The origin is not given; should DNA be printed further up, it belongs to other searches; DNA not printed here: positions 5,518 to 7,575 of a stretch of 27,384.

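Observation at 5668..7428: NirD-type Rieske domain fused to a large uncharacterised all-alpha domain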

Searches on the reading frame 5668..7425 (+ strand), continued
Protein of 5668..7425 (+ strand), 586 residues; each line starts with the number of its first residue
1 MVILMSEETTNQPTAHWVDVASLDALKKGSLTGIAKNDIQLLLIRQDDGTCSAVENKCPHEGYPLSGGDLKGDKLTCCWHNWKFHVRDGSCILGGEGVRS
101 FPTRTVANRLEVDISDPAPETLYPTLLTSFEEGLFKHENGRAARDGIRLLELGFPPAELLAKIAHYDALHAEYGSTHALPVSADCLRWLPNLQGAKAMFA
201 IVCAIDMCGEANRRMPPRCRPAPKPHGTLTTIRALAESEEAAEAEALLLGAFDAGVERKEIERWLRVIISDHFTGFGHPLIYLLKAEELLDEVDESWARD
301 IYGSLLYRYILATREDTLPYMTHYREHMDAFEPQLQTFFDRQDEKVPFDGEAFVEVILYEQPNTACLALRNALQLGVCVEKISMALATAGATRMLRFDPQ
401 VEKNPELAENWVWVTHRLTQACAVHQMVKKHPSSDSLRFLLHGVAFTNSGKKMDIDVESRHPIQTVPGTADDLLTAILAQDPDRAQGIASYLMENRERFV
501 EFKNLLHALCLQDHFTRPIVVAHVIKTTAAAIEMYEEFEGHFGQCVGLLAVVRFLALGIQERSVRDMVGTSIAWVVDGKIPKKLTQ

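Call 61: list_cluster_members(proteins=[P0001, P0002, P0009, P0181, P0222, P0137, P0105, P0136])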
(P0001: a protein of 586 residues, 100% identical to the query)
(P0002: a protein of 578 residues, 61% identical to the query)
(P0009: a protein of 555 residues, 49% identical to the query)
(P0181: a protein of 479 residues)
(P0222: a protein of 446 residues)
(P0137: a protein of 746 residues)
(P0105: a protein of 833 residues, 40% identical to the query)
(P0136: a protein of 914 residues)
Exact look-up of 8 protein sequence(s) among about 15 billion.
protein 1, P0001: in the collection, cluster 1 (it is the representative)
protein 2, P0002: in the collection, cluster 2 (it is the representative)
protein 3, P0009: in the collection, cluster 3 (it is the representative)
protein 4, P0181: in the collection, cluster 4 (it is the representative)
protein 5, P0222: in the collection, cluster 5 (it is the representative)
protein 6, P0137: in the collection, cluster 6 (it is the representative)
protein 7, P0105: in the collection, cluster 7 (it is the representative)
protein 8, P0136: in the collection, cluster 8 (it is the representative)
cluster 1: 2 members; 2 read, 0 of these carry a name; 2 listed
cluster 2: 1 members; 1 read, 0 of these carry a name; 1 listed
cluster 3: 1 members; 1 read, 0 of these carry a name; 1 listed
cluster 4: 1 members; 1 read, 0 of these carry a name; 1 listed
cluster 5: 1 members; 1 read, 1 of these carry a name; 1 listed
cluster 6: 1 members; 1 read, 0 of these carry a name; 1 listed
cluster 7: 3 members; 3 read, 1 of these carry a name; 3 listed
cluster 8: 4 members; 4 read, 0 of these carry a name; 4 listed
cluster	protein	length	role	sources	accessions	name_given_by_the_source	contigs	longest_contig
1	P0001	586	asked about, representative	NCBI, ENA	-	-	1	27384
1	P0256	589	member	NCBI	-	-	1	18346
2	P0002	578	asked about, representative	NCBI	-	-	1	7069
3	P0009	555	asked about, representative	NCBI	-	-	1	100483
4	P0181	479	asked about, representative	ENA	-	-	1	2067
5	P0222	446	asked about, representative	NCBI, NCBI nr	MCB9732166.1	MAG: hypothetical protein H6745_06080 [Deltaproteobacteria bacterium] | hypothetical protein [Deltaproteobacteria bacterium]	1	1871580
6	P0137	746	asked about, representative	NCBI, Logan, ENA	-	-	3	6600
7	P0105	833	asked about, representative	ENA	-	-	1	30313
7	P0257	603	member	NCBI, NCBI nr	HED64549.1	MAG TPA: Rieske (2Fe-2S) protein [Planctomycetes bacterium] | Rieske (2Fe-2S) protein [Planctomycetota bacterium]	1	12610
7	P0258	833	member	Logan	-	-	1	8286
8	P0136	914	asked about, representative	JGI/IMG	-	-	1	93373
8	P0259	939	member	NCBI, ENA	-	-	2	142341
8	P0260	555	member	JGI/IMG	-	-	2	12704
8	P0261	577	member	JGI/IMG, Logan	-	-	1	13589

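Call 71: search_dna_similar(query=window:5668-7425:+, collection=plasmids, mode=protein, max_evalue=0.001, max_rows=15)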
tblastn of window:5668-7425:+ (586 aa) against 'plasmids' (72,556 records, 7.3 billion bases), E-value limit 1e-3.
Records with a match: 295; places in all: 317; records where one place covers at least 80% of the query: 11.
Best place of each record, by identity: <60% 295.
By first word of the organism name: Sinorhizobium 92; Rhizobium 40; Paracoccus 14; Burkholderia 13; Paraburkholderia 11; Novosphingobium 9; Halorussus 7; Roseomonas 7; Pseudomonas 7; Leisingera 7; and 49 more.
By predicted mobility (MOB-suite, as given by PLSDB): non-mobilizable 157; conjugative 100; mobilizable 38.
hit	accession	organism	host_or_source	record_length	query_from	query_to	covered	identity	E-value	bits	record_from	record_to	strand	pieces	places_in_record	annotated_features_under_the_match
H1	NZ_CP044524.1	Halorussus halophilus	pure culture,marine solar saltern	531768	18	556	92%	24.8%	2e-21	107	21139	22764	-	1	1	Rieske (2Fe-2S) protein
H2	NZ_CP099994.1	Halorussus salilacus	cell culture,Substrate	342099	6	556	94%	23.3%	4e-12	77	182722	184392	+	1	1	Rieske (2Fe-2S) protein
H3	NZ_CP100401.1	Halorussus aquaticus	cell culture,saline soil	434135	9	562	95%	22.2%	7e-14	83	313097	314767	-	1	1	Rieske (2Fe-2S) protein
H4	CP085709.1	Bacillus sp. CMF21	single cell,soil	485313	15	513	85%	24.0%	4e-21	105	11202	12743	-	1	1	Rieske 2Fe-2S domain-containing protein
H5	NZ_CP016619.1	Microvirga ossetica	Vicia alpestris,cell culture,nodules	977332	6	501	85%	24.0%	1e-9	69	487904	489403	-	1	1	Rieske (2Fe-2S) protein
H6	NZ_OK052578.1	Metabacillus dongyingensis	white elm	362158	15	513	85%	23.6%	1e-20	104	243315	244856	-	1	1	Rieske 2Fe-2S domain-containing protein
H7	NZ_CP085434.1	Priestia megaterium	single cell,soil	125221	15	513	85%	23.2%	7e-20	102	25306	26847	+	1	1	Rieske 2Fe-2S domain-containing protein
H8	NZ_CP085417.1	Priestia megaterium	single cell,soil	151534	15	513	85%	23.2%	7e-20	102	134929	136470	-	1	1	Rieske 2Fe-2S domain-containing protein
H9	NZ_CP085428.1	Priestia megaterium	single cell,soil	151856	15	513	85%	23.2%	7e-20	102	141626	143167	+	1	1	Rieske 2Fe-2S domain-containing protein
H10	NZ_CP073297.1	Priestia megaterium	Homo sapiens,cell culture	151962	15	513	85%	23.2%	7e-20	102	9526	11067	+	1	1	Rieske 2Fe-2S domain-containing protein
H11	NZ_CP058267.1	Priestia megaterium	cell culture,potash salt dump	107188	15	513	85%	23.2%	9e-20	101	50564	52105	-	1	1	Rieske 2Fe-2S domain-containing protein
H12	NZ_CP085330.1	Haladaptatus salinisoli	cell culture,saline soil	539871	1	444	76%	25.0%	6e-14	83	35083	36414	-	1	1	Rieske (2Fe-2S) protein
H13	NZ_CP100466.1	Halomicrococcus gelatinilyticus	cell culture,sediment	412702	15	444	73%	24.9%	3e-14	84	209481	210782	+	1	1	Rieske (2Fe-2S) protein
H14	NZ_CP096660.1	Halorussus limi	cell culture,saline soil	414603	9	433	73%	24.6%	5e-14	84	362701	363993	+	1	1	Rieske (2Fe-2S) protein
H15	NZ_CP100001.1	Halorussus vallis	cell culture,saline soil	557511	10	433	72%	24.5%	1e-13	82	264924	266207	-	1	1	Rieske (2Fe-2S) protein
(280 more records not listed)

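Call 73: get_annotated_region(hit=H7, flank=9000)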
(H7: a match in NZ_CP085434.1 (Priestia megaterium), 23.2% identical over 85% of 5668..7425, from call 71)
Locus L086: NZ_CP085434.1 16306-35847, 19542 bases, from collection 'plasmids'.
description: Priestia megaterium strain F20 plasmid unnamed3, complete sequence
organism: Priestia megaterium (NCBI taxid 1404)
taxonomy: Bacteria; Bacillota; Bacilli; Bacillales; Bacillaceae; Priestia; Priestia megaterium
host: -; source: single cell,soil; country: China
typing (MOB-suite, as given by PLSDB): non-mobilizable; replicon rep_cluster_385
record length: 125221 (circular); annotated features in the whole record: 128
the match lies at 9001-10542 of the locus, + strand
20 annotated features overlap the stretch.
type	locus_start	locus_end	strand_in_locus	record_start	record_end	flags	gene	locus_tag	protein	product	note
CDS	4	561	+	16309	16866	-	-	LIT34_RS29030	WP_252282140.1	DUF3916 domain-containing protein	-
CDS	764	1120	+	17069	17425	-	-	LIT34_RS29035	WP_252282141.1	hypothetical protein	-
CDS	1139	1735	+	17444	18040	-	-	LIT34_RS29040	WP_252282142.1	hypothetical protein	-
CDS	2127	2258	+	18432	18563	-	-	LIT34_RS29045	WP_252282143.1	anti-repressor SinI family protein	-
CDS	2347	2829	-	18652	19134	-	-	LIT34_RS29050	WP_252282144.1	small multi-drug export protein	-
CDS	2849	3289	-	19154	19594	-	-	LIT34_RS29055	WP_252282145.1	hypothetical protein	-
CDS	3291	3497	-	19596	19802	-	-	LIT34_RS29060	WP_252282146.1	helix-turn-helix transcriptional regulator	-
CDS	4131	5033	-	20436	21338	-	-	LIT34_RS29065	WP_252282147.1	LysR family transcriptional regulator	GO:0006355 - regulation of DNA-templated transcription [Evidence IEA]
CDS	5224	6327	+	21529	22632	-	-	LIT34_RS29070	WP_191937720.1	alpha/beta hydrolase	-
CDS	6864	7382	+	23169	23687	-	-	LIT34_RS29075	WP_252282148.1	cyclophilin-like fold protein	-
CDS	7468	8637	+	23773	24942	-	-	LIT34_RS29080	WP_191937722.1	MFS transporter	GO:0055085 - transmembrane transport [Evidence IEA]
CDS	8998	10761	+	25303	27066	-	-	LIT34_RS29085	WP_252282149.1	Rieske 2Fe-2S domain-containing protein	-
CDS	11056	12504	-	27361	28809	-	-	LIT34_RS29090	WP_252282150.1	glycoside hydrolase family 1 protein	GO:0005975 - carbohydrate metabolic process [Evidence IEA]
CDS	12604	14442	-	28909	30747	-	-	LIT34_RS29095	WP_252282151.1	beta-glucoside-specific PTS transporter subunit IIABC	GO:0015759 - beta-glucoside transport [Evidence IEA]; GO:0009401 - phosphoenolpyruvate-dependent sugar ...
CDS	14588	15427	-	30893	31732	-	licT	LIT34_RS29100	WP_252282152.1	BglG family transcription antiterminator LicT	GO:0006355 - regulation of DNA-templated transcription [Evidence IEA]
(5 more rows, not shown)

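Call 74: get_annotated_region(hit=H1, flank=9000)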
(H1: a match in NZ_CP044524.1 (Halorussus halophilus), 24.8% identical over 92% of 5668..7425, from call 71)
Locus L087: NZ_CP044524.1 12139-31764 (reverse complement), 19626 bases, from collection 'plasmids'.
description: Halorussus halophilus strain ZS-3 plasmid unnamed1, complete sequence
organism: Halorussus halophilus (NCBI taxid 2650975)
taxonomy: Archaea; Euryarchaeota; Halobacteria; Halobacteriales; Haladaptataceae; Halorussus; Halorussus halophilus
host: -; source: pure culture,marine solar saltern; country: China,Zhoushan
typing (MOB-suite, as given by PLSDB): non-mobilizable
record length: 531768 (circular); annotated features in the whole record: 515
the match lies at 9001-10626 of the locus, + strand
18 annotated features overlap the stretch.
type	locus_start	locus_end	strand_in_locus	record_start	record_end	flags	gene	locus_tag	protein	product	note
CDS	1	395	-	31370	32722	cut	-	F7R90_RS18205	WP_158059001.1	nucleotide sugar dehydrogenase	GO:0000271 - polysaccharide biosynthetic process [Evidence IEA]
CDS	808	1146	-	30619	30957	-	-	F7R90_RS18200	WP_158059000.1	hypothetical protein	-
CDS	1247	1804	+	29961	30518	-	-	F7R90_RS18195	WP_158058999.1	metal-dependent hydrolase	-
CDS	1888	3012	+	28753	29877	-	-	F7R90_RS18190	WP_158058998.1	hypothetical protein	-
CDS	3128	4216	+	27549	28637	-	-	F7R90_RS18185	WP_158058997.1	CapA family protein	GO:0045227 - capsule polysaccharide biosynthetic process [Evidence IEA]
CDS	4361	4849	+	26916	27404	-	-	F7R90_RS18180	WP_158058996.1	hypothetical protein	-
CDS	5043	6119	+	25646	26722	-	-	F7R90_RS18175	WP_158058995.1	ABC transporter ATP-binding protein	-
CDS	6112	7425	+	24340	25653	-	-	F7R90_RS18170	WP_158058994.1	oligopeptide/dipeptide ABC transporter ATP-binding protein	-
CDS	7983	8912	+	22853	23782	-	-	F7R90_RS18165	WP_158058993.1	hypothetical protein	-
CDS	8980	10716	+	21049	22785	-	-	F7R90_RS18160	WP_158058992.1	Rieske (2Fe-2S) protein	-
CDS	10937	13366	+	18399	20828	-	-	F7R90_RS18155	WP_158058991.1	ribonucleoside-diphosphate reductase subunit alpha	GO:0006260 - DNA replication [Evidence IEA]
CDS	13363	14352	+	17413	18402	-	-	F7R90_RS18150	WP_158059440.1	ribonucleotide-diphosphate reductase subunit beta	GO:0009263 - deoxyribonucleotide biosynthetic process [Evidence IEA]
CDS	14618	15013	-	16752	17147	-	-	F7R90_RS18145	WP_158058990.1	hypothetical protein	-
CDS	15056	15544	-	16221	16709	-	-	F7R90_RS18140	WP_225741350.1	acyl-CoA thioesterase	-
CDS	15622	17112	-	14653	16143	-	-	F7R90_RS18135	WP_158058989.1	glycosyltransferase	-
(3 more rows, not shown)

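Call 75: get_annotated_region(hit=H5, flank=9000)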
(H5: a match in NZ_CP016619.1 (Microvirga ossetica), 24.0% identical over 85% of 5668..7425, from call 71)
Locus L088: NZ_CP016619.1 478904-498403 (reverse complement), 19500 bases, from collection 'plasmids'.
description: Microvirga ossetica strain V5/3m plasmid unnamed2, complete sequence
organism: Microvirga ossetica (NCBI taxid 1882682)
taxonomy: Bacteria; Pseudomonadota; Alphaproteobacteria; Hyphomicrobiales; Methylobacteriaceae; Microvirga; Microvirga ossetica
host: -; source: Vicia alpestris,cell culture,nodules; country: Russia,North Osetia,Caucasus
typing (MOB-suite, as given by PLSDB): non-mobilizable
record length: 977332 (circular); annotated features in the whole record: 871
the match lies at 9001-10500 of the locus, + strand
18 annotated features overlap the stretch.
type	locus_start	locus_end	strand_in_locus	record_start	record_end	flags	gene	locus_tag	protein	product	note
CDS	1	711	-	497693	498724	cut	-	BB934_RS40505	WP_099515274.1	IS110 family transposase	-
CDS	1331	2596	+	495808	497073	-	phaZ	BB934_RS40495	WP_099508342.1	polyhydroxyalkanoate depolymerase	-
CDS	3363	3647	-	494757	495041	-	-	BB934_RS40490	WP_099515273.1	hypothetical protein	-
CDS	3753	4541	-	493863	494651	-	-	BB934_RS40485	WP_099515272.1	Crp/Fnr family transcriptional regulator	GO:0006355 - regulation of DNA-templated transcription [Evidence IEA]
CDS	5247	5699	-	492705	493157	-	-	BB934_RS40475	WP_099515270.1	nuclear transport factor 2 family protein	-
CDS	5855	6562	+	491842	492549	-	-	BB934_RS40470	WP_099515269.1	sigma-70 family RNA polymerase sigma factor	GO:0006352 - DNA-templated transcription initiation [Evidence IEA]; GO:0006355 - regulation of DNA-templated ...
CDS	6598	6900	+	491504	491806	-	-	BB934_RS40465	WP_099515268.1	SWIB/MDM2 domain-containing protein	-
CDS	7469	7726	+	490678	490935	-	-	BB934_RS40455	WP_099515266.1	hypothetical protein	-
CDS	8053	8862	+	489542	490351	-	-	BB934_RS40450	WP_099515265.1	alpha/beta hydrolase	-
CDS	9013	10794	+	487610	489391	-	-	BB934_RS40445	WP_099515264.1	Rieske (2Fe-2S) protein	-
CDS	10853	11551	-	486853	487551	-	-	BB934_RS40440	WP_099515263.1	IS6 family transposase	-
CDS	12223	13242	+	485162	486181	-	-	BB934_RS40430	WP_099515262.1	LacI family DNA-binding transcriptional regulator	GO:0006351 - DNA-templated transcription [Evidence IEA]; GO:0045892 - negative regulation of DNA-templated ...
CDS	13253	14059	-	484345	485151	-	-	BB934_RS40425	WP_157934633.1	carbohydrate ABC transporter permease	GO:0008643 - carbohydrate transport [Evidence IEA]; GO:0055085 - transmembrane transport [Evidence IEA]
CDS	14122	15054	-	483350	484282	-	-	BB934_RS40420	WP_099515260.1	sugar ABC transporter permease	-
CDS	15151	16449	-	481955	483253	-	-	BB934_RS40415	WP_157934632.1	extracellular solute-binding protein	-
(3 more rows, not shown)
